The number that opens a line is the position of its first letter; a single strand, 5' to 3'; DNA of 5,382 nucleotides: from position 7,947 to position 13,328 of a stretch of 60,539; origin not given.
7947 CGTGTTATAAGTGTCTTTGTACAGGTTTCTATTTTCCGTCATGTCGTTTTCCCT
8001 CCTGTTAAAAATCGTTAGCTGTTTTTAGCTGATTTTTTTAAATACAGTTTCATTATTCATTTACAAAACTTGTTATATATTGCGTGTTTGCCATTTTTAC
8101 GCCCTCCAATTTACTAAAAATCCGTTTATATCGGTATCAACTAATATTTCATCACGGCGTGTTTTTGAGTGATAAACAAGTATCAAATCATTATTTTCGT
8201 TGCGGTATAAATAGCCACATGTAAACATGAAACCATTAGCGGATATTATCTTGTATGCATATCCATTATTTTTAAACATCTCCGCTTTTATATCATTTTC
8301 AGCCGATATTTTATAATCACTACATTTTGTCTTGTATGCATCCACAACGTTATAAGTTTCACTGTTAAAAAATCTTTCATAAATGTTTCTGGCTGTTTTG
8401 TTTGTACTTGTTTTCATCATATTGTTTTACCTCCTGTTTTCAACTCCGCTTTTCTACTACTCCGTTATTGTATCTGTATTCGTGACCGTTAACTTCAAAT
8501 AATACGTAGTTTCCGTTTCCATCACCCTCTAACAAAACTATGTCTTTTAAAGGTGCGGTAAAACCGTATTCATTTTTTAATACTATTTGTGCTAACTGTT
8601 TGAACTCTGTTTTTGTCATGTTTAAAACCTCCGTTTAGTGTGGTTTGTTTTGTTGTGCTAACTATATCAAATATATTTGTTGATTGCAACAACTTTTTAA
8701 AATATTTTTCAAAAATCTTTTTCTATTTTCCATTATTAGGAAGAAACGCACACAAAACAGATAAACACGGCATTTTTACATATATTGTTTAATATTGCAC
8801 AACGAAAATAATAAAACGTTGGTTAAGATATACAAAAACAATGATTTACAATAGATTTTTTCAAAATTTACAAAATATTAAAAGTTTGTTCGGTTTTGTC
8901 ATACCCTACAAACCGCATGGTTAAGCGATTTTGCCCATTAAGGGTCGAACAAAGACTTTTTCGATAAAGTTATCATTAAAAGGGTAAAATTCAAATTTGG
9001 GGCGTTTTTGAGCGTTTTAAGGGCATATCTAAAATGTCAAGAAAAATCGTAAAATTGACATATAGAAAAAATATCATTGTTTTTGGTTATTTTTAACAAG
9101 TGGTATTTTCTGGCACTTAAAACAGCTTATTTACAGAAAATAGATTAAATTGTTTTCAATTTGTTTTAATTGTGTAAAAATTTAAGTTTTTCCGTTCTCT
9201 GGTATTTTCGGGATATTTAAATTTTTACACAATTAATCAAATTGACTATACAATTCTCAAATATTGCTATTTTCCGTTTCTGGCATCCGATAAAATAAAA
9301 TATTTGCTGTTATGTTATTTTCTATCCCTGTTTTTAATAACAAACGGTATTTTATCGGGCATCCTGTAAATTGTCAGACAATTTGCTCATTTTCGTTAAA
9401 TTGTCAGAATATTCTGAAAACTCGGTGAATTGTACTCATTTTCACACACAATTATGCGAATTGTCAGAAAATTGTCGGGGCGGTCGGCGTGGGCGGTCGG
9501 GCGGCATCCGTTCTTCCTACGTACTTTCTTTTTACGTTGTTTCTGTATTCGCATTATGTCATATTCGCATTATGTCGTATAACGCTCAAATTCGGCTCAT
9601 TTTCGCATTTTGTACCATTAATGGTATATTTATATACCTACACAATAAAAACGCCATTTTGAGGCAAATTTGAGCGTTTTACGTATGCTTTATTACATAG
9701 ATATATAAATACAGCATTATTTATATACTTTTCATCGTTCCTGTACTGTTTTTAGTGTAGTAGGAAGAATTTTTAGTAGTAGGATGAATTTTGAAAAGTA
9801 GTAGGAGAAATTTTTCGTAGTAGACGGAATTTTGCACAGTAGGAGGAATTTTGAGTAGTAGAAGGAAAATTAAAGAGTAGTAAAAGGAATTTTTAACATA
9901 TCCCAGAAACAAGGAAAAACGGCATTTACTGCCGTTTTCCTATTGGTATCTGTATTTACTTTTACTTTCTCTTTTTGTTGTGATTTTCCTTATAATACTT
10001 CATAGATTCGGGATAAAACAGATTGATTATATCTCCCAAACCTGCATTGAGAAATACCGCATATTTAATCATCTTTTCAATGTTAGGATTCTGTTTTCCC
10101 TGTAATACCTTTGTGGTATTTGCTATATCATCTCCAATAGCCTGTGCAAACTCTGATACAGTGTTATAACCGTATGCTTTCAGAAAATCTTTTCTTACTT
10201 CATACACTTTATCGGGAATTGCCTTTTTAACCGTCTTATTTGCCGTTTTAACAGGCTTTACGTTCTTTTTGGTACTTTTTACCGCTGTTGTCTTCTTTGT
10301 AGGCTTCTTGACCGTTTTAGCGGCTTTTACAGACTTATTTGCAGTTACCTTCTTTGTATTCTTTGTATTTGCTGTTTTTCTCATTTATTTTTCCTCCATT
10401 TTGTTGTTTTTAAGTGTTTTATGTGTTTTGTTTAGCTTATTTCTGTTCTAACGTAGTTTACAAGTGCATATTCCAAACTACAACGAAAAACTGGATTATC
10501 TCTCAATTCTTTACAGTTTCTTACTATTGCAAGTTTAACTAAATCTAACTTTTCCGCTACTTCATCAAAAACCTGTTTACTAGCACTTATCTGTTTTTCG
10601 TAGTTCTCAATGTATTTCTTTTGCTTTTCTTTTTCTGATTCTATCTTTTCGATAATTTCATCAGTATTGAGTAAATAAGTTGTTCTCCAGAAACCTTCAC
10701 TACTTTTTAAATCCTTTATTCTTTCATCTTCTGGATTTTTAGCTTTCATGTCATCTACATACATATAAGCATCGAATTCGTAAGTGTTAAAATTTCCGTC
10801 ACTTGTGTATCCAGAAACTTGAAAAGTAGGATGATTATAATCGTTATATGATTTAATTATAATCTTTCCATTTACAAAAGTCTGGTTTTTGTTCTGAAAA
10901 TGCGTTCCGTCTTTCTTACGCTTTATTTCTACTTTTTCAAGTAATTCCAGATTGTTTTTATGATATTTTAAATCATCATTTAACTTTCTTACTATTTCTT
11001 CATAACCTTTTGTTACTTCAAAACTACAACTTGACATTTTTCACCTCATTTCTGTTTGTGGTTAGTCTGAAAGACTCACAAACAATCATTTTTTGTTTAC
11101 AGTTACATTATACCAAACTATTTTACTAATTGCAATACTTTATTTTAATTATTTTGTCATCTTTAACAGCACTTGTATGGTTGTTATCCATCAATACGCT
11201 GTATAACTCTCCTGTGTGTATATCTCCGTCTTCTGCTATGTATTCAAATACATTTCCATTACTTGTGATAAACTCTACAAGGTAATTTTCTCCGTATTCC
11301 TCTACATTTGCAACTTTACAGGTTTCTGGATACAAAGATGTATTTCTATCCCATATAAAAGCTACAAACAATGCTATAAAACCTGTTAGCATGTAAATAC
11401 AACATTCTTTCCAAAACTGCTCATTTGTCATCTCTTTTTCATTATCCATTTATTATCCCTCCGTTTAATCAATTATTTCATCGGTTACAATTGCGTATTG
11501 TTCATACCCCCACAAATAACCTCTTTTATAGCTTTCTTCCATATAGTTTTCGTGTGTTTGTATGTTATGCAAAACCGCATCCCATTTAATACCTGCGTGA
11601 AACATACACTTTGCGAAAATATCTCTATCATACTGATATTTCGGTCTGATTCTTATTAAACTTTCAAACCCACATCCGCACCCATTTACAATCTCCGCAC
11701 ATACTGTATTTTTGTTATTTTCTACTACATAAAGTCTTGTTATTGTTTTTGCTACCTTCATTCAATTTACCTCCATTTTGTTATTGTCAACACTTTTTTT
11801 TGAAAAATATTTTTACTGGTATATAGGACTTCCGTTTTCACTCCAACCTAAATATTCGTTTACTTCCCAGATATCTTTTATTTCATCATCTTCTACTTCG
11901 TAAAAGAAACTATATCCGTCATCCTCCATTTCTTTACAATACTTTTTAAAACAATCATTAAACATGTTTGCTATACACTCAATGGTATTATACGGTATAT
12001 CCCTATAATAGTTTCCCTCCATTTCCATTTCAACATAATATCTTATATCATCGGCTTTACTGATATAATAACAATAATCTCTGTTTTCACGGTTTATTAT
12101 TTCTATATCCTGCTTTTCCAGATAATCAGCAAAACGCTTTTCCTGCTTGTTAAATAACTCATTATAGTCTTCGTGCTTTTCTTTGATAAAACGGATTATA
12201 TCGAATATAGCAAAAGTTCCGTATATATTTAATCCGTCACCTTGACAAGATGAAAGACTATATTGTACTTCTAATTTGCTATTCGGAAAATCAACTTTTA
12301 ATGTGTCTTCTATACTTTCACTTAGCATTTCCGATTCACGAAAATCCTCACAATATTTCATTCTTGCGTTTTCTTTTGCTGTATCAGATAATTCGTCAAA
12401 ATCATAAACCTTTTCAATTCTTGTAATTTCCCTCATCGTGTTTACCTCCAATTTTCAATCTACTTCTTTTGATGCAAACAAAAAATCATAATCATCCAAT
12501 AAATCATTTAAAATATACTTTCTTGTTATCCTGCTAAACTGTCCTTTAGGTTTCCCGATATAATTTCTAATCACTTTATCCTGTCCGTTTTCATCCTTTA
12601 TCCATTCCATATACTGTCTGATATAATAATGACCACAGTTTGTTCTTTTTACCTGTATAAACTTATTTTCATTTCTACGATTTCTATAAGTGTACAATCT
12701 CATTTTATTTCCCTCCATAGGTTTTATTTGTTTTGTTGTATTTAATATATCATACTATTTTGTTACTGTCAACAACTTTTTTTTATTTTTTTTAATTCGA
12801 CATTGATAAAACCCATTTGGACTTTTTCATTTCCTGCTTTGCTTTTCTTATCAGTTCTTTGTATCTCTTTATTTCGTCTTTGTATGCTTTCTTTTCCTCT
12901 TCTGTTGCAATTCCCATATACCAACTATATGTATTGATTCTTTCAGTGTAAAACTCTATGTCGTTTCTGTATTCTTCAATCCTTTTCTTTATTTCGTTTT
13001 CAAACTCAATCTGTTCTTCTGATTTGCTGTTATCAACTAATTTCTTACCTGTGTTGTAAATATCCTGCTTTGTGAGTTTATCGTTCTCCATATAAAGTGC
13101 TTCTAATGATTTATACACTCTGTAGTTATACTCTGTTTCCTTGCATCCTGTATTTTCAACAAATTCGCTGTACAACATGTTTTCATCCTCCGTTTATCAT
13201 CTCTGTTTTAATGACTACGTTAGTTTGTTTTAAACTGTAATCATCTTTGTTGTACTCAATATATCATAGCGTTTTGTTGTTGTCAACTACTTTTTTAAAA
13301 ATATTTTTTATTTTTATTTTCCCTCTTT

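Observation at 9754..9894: Seven tandem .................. repeats: iterons, or a GGA/Shine-Dalgarno-mimic RNA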

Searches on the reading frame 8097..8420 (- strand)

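Call 13: search_protein_families(library=pfam, proteins=[window:8097-8420:-], max_evalue=0.01)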
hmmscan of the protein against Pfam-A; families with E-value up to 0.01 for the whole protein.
window:8097-8420:- (107 aa): 1 family
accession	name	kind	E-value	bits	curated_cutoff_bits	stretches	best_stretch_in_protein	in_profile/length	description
PF19090.5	DUF5778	-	0.00048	20.8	26.9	1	32-96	53-115/126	Family of unknown function (DUF5778)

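Call 21: search_protein_families(library=phrogs, proteins=[window:8097-8420:-], max_evalue=0.01)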
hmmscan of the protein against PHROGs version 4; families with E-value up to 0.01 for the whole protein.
window:8097-8420:- (107 aa): 0 families

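Call 110: search_protein_families(library=ncbifam, proteins=[window:8097-8420:-], max_evalue=0.1)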
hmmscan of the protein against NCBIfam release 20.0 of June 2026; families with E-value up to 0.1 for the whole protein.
window:8097-8420:- (107 aa): 1 family
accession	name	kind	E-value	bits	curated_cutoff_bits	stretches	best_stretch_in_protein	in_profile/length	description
NF008205.1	PRK10965.1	equivalog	0.064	12.1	525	1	8-83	417-488/529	multicopper oxidase CueO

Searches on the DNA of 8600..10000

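Call 90: search_rna_families(source=window, start=8600, end=10000, threshold=evalue, max_evalue=5)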
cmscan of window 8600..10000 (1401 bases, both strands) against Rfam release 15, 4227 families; matches with E-value up to 5: 9.
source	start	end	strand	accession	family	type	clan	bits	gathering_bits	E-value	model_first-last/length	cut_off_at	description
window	9575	9684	+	RF04278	MIR4372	Gene; miRNA;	CL00145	25.3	100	0.11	1-123/123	no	MIR4372 microRNA precursor family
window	9068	9132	+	RF04181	rteR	Gene; sRNA;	-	23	72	0.95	1-84/84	no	rteR sRNA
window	9168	9234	+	RF03436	mir-759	Gene; miRNA;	-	22.9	100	0.31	1-89/89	no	mir-759 microRNA precursor family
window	9646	9731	-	RF02747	FtrA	Gene; sRNA;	-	20.8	134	4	1-111/111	no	Francisella sRNA A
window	9576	9683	+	RF04241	mir-5014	Gene; miRNA;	-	19.4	101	0.67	1-123/123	no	mir-5014 microRNA precursor family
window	9576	9683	-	RF04241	mir-5014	Gene; miRNA;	-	17.8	101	1.8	1-123/123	no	mir-5014 microRNA precursor family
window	9586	9662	-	RF01167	sn2429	Gene; snRNA; snoRNA; CD-box;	-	16.7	50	4.7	1-77/77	no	Small nucleolar RNA sn2429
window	9374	9469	+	RF02768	Ysr155_RyfD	Gene; sRNA;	-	15.4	42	4.1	1-140/140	no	Yersinia sRNA 155(RyfD)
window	9684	9729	+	RF02350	psRNA6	Gene; sRNA;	-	13.6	60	0.42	1-333/333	no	Nitrosomonas sRNA psRNA6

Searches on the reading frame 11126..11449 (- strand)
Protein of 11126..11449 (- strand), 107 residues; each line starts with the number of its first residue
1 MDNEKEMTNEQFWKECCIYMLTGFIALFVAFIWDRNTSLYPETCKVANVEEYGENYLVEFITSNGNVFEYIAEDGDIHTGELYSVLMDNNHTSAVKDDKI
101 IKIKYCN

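Call 110: search_protein_families(library=ncbifam, proteins=[window:11126-11449:-], max_evalue=0.1)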
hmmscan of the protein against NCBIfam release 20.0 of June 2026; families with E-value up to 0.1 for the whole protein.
window:11126-11449:- (107 aa): 1 family
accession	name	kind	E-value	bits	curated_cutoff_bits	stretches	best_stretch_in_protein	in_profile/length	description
TIGR00881.1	2A0104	subfamily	0.0025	16.9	407.75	1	10-56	144-190/379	phosphoglycerate transporter protein PgtP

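Call 111: search_protein_families(library=pfam, proteins=[window:11126-11449:-], max_evalue=0.1)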
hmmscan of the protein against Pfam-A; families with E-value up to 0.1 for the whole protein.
window:11126-11449:- (107 aa): 1 family
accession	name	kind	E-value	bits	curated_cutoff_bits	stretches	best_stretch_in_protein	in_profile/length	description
PF16277.11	DUF4926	-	0.048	13.5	29.1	1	49-69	25-46/57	Domain of unknown function (DUF4926)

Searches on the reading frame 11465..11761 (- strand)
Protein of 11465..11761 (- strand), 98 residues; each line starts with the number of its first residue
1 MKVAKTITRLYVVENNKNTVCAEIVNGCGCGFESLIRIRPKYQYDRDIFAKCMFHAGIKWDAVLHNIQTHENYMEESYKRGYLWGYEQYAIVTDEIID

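Call 110: search_protein_families(library=ncbifam, proteins=[window:11465-11761:-], max_evalue=0.1)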
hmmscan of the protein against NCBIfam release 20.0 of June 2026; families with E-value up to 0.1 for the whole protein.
window:11465-11761:- (98 aa): 1 family
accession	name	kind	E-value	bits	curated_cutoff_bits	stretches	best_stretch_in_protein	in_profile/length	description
NF005504.0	PRK07118.1-3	equivalog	0.042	13.2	437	1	7-53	162-205/293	Fe-S cluster domain-containing protein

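Call 111: search_protein_families(library=pfam, proteins=[window:11465-11761:-], max_evalue=0.1)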
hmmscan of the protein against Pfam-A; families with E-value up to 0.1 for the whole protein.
window:11465-11761:- (98 aa): 0 families

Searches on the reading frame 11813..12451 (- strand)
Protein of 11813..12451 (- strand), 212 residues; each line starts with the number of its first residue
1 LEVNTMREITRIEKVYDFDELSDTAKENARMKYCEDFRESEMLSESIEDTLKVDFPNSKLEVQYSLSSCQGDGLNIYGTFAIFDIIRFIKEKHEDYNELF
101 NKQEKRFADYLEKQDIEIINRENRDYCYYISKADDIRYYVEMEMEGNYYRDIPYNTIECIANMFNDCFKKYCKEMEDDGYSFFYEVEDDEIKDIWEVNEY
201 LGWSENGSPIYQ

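Call 21: search_protein_families(library=phrogs, proteins=[window:11813-12451:-], max_evalue=0.01)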
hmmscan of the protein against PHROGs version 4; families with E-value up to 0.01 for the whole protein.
window:11813-12451:- (212 aa): 2 families
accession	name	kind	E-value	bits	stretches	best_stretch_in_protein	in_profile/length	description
phrog_5162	-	unknown function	9.9e-10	39.3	1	13-200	7-189/201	-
phrog_10310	-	unknown function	0.00047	21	1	6-178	1-182/212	-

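Call 26: find_related_loci(query=window:11813-12451:-, collection=viral_contigs, flank=10000)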
Query window:11813-12451:- (212 aa) in viral_contigs; peptide patterns used: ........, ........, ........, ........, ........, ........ (x = any residue, [..] = any of these).
13 stretches matched a pattern, but none encodes a relative of the query by tblastn (E <= 1e-3).

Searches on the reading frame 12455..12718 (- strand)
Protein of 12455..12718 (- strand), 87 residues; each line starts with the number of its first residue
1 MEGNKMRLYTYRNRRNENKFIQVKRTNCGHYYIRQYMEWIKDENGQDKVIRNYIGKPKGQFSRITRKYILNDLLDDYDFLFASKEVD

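Call 110: search_protein_families(library=ncbifam, proteins=[window:12455-12718:-], max_evalue=0.1)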
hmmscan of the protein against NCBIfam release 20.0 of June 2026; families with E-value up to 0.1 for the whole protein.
window:12455-12718:- (87 aa): 1 family
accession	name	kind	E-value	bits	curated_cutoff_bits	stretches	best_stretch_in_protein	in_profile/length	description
NF033129.1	macro_glyco_Mgt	subfamily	0.018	14.1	700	1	11-67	135-190/393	macrolide-inactivating glycosyltransferase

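Call 111: search_protein_families(library=pfam, proteins=[window:12455-12718:-], max_evalue=0.1)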
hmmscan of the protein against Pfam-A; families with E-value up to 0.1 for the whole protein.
window:12455-12718:- (87 aa): 0 families

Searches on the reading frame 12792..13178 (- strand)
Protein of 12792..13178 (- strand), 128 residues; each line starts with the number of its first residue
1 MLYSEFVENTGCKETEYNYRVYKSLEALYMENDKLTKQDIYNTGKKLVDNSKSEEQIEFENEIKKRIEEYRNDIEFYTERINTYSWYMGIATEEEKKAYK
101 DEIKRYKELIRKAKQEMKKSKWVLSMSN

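Call 110: search_protein_families(library=ncbifam, proteins=[window:12792-13178:-], max_evalue=0.1)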
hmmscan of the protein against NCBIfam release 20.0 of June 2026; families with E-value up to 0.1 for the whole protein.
window:12792-13178:- (128 aa): 0 families

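Call 111: search_protein_families(library=pfam, proteins=[window:12792-13178:-], max_evalue=0.1)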
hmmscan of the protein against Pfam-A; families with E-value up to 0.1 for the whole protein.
window:12792-13178:- (128 aa): 1 family
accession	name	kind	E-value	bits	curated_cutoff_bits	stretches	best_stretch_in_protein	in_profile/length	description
PF09643.15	YopX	-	0.067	13.6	22.4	1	18-125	1-95/128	YopX protein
